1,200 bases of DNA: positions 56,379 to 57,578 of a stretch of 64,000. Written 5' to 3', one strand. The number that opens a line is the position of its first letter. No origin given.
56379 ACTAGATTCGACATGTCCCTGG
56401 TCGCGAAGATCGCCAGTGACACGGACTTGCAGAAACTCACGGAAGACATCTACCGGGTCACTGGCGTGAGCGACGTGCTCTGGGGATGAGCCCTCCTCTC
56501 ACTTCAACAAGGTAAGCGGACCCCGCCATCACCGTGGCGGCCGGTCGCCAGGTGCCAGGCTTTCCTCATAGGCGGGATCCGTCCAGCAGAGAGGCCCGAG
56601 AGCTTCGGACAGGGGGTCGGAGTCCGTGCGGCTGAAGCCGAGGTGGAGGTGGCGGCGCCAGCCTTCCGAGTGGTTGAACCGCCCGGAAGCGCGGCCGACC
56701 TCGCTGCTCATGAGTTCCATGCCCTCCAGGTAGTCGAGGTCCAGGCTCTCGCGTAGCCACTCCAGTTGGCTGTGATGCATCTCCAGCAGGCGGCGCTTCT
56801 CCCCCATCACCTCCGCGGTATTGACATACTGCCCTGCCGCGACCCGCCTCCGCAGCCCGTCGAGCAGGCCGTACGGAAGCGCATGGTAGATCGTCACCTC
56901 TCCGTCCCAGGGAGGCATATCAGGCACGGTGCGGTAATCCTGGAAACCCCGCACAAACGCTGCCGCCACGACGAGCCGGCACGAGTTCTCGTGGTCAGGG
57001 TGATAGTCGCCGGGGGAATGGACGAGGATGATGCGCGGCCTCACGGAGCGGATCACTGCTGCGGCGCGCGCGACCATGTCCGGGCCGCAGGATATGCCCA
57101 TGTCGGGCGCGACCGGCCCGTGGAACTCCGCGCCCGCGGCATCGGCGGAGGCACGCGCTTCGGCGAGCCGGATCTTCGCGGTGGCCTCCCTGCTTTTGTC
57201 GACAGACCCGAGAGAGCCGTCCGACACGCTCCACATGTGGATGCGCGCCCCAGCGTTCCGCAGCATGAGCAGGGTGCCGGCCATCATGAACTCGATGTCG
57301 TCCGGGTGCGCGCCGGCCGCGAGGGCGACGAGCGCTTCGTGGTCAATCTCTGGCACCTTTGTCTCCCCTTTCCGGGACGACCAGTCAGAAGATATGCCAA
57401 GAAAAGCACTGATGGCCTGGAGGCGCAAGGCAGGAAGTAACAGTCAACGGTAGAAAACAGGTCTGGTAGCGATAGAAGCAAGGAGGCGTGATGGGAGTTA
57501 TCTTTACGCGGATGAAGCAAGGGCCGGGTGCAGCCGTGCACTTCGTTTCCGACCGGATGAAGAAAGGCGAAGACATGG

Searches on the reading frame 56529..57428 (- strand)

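Call 53: search_protein_families(library=pfam, proteins=[window:56529-57428:-], max_evalue=0.00001)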
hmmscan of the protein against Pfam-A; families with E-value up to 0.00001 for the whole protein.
window:56529-57428:- (299 aa): 1 family
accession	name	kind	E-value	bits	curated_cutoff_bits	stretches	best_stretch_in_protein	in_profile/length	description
PF02585.22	PIG-L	-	2.2e-22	80.3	28.2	1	37-156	2-128/129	GlcNAc-PI de-N-acetylase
